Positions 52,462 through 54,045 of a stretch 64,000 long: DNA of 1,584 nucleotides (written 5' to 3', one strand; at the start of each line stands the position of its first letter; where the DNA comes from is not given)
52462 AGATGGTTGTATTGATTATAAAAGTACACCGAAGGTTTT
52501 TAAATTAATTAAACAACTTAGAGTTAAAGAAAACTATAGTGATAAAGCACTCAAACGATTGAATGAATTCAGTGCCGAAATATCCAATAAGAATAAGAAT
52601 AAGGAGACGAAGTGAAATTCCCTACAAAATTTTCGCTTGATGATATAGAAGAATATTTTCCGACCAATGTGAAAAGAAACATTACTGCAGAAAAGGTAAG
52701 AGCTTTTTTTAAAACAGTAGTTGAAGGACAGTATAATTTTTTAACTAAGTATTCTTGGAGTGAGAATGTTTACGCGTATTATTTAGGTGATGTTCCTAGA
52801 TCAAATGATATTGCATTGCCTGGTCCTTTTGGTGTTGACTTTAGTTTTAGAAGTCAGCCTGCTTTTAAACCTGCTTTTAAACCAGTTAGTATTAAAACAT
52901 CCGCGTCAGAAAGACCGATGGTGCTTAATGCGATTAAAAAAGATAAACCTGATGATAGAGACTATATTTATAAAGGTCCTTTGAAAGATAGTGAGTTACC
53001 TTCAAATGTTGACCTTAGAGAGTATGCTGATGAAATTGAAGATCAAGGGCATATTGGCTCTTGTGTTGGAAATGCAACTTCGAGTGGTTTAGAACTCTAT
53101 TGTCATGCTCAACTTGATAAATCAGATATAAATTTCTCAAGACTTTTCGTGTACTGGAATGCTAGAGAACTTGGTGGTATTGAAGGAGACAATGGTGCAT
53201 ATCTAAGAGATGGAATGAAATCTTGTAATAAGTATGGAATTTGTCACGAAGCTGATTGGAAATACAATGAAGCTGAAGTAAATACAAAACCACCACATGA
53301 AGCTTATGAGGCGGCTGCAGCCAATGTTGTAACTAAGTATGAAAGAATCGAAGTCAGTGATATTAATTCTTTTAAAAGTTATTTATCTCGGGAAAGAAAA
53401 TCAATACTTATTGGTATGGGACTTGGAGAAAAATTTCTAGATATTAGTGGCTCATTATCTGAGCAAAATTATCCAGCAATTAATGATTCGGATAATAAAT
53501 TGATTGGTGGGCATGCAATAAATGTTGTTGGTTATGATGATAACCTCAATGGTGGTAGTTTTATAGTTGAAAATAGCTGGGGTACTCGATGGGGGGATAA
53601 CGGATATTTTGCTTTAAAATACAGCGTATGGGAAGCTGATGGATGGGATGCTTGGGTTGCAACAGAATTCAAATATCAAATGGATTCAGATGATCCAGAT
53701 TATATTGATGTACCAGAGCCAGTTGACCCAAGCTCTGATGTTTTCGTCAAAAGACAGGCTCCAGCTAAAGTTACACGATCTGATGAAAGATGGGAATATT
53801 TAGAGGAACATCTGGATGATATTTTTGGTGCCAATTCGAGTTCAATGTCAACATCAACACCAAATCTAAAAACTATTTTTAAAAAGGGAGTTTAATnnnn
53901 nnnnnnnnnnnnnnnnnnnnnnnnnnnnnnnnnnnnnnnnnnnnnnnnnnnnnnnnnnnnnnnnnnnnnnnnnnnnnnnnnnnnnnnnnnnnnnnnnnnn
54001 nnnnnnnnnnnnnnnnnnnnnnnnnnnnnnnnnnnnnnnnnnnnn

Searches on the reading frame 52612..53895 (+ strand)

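Call 45: search_protein_families(library=pfam, proteins=[window:52612-53895:+], max_evalue=0.001)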
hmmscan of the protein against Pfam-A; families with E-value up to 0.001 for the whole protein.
window:52612-53895:+ (427 aa): 1 family
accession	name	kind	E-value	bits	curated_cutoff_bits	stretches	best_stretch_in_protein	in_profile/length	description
PF00112.29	Peptidase_C1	-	1.8e-17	64.6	20.7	1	129-337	1-204/220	Papain family cysteine protease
